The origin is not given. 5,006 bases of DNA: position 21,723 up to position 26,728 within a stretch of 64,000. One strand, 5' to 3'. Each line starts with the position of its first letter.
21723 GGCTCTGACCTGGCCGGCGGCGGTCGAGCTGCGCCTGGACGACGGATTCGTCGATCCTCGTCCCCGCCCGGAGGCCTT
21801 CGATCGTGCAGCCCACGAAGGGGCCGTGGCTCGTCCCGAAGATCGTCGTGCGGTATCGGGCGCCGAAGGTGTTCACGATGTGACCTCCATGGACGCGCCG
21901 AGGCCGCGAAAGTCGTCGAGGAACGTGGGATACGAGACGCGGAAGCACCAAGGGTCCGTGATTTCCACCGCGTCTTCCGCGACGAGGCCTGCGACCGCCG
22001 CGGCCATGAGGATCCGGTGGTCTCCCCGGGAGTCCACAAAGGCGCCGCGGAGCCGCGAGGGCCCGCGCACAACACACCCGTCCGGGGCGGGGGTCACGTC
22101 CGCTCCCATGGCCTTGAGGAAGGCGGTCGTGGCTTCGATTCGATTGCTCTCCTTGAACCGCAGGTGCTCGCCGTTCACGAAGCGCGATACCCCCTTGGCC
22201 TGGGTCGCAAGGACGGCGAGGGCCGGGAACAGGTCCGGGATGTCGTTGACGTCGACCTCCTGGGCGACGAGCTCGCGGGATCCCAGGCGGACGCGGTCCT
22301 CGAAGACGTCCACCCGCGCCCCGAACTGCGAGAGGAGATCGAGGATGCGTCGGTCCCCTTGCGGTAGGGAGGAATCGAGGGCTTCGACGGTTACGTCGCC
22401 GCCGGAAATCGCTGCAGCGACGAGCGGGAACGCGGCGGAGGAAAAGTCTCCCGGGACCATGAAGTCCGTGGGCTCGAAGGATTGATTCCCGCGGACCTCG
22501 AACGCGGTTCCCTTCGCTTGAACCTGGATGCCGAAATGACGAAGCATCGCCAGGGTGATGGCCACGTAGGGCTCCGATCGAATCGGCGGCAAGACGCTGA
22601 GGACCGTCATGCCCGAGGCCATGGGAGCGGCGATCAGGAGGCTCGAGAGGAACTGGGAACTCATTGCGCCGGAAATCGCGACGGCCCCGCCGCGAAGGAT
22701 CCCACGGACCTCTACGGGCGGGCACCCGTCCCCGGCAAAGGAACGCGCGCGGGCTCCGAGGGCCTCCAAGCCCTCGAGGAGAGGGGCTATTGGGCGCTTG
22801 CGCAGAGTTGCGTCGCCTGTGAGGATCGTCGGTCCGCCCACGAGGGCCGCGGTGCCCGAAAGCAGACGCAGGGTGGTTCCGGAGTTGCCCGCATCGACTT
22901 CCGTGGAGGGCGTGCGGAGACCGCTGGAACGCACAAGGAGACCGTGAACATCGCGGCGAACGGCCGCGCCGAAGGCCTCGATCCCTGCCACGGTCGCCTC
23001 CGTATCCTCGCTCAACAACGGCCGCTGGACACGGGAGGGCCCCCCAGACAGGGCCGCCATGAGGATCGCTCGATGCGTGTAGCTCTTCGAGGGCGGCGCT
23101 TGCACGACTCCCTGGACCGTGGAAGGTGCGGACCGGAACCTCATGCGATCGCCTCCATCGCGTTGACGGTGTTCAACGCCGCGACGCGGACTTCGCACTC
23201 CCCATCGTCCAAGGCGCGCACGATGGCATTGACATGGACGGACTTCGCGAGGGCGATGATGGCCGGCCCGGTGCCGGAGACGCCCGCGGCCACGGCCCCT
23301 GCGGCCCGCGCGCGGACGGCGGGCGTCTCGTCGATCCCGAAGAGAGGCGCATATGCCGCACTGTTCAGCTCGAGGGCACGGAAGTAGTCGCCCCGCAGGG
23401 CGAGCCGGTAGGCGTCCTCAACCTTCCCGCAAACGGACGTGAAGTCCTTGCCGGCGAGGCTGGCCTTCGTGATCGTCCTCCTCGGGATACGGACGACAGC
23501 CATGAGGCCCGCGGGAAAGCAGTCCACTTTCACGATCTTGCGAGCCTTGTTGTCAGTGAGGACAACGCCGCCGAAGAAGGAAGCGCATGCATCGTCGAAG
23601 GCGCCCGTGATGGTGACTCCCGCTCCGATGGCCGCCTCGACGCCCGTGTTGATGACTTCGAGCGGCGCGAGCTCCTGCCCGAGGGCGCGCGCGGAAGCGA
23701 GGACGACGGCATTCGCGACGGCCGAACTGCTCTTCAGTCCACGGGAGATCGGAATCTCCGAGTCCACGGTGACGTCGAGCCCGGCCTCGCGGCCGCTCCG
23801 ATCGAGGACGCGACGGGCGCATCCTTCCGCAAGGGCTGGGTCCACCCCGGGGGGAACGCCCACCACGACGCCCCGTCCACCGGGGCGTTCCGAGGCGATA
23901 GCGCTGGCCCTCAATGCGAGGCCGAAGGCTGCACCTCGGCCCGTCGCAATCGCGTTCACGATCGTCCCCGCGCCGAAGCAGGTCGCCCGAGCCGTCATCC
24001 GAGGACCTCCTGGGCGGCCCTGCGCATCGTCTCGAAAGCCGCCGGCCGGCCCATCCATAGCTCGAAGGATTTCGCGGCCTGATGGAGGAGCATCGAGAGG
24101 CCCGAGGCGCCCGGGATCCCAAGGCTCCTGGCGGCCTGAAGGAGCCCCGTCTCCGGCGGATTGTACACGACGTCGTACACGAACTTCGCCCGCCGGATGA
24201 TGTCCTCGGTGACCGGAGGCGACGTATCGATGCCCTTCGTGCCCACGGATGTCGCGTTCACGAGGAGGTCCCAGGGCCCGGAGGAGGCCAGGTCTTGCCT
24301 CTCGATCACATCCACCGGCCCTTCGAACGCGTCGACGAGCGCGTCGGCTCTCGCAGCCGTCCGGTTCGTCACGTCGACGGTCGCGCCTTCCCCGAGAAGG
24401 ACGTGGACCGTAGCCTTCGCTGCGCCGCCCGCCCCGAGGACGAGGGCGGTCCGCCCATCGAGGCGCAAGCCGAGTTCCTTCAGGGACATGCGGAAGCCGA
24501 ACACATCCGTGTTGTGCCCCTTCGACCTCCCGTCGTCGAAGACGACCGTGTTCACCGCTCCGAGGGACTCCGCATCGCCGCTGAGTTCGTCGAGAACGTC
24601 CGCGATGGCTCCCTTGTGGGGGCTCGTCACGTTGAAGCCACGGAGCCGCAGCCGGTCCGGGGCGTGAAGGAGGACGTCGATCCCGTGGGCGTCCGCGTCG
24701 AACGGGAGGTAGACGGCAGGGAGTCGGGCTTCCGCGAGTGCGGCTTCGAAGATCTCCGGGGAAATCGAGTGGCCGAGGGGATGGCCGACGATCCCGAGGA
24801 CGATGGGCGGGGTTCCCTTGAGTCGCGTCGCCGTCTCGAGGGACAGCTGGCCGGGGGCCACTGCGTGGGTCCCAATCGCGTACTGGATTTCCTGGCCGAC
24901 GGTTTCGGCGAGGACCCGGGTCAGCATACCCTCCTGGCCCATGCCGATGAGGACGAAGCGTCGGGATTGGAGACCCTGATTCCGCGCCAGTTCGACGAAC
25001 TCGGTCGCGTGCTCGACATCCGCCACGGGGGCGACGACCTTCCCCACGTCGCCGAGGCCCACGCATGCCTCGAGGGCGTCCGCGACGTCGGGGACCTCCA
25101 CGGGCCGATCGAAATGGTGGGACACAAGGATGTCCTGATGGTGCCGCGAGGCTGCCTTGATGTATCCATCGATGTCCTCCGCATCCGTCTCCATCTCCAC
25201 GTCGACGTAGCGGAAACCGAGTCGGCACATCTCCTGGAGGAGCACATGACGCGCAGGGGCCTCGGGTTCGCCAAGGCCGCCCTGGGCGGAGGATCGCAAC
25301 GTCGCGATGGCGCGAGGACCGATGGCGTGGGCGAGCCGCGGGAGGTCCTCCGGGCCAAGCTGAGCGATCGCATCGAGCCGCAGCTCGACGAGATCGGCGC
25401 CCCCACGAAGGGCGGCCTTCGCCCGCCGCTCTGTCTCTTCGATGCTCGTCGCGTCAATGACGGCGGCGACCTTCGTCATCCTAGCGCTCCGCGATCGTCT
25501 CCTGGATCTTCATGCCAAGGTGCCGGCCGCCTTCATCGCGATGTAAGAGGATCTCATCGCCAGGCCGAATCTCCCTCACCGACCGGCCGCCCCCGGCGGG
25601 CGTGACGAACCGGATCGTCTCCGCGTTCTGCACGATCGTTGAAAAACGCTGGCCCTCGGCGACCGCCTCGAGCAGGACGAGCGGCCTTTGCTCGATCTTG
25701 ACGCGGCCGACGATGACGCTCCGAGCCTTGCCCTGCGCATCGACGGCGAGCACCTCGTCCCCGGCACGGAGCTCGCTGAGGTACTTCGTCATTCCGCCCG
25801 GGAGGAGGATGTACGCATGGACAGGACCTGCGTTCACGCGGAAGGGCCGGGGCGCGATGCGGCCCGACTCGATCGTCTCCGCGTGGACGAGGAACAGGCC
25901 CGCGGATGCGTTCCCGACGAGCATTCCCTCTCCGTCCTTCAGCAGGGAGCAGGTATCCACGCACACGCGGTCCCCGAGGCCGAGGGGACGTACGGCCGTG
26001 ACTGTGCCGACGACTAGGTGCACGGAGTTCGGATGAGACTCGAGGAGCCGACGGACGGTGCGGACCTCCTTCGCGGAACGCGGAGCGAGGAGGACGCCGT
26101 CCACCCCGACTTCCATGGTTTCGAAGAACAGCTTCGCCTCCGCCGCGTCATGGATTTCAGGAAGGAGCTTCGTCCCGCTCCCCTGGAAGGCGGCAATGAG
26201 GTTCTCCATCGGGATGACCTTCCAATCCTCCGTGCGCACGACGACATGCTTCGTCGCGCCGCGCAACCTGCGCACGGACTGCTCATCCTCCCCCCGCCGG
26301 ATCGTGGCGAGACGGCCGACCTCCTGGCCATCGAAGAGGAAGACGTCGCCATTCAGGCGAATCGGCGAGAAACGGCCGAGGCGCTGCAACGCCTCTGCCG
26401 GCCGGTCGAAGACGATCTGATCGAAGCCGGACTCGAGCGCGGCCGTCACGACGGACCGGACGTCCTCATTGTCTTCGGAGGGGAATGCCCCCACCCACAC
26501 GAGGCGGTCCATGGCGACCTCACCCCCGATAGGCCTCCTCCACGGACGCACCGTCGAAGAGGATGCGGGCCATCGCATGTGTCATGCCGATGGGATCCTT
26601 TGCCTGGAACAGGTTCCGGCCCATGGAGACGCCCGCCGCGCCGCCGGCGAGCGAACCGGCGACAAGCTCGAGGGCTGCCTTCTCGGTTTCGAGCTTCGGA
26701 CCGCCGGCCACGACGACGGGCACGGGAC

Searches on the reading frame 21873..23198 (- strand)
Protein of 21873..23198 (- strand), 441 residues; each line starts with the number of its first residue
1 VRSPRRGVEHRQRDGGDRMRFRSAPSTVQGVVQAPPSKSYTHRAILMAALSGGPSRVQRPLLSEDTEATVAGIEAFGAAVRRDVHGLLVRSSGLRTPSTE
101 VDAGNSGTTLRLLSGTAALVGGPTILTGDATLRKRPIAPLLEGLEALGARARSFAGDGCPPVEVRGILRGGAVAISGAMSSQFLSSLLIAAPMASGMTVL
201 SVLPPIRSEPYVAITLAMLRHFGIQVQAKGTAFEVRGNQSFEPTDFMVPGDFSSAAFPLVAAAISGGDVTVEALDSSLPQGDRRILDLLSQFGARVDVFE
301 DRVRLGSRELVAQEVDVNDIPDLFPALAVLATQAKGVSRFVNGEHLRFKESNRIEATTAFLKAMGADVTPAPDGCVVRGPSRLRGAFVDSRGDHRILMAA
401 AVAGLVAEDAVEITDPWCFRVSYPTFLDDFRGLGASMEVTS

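Call 81: search_protein_families(library=pfam, proteins=[window:21873-23198:-], max_evalue=0.00001)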
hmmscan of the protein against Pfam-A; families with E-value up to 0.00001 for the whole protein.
window:21873-23198:- (441 aa): 1 family
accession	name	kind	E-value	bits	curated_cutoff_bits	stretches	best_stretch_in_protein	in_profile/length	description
PF00275.25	EPSP_synthase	-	2.7e-110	369.4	22.8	1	25-429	4-416/417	EPSP synthase (3-phosphoshikimate 1-carboxyvinyltransferase)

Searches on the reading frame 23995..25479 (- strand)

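Call 82: search_protein_families(library=pfam, proteins=[window:23995-25479:-], max_evalue=0.00001)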
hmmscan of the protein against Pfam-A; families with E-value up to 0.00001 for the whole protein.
window:23995-25479:- (494 aa): 4 families
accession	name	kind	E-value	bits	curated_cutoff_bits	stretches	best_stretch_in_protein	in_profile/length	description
PF01487.21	DHquinase_I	-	2.8e-29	103.3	22.2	1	8-218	4-227/230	Type I 3-dehydroquinase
PF08501.16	Shikimate_dh_N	-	1.4e-22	80.1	27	1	230-312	1-83/83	Shikimate dehydrogenase substrate binding domain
PF18317.6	SDH_C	-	3.5e-12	46.2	25.8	1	460-490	1-31/31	Shikimate 5'-dehydrogenase C-terminal domain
PF01488.26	Shikimate_DH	-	5.4e-08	33.5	24.3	1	339-411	9-84/138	Shikimate / quinate 5-dehydrogenase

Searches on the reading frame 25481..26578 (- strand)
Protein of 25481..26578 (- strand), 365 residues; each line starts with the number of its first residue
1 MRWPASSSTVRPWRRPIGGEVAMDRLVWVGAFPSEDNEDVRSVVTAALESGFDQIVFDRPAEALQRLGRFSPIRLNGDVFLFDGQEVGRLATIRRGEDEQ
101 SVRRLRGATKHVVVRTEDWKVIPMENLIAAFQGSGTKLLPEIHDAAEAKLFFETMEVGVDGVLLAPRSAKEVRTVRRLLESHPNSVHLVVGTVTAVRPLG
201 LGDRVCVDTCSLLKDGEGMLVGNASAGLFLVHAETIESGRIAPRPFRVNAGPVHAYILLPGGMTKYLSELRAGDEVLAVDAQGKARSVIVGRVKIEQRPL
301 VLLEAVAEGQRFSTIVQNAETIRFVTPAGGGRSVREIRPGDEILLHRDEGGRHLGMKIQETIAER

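Call 82: search_protein_families(library=pfam, proteins=[window:25481-26578:-], max_evalue=0.00001)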
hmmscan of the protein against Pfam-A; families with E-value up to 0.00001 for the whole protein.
window:25481-26578:- (365 aa): 1 family
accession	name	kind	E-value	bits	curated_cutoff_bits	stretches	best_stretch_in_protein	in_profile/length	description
PF01959.21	DHQS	-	1.4e-123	412.6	22.2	1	26-365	2-344/344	3-dehydroquinate synthase II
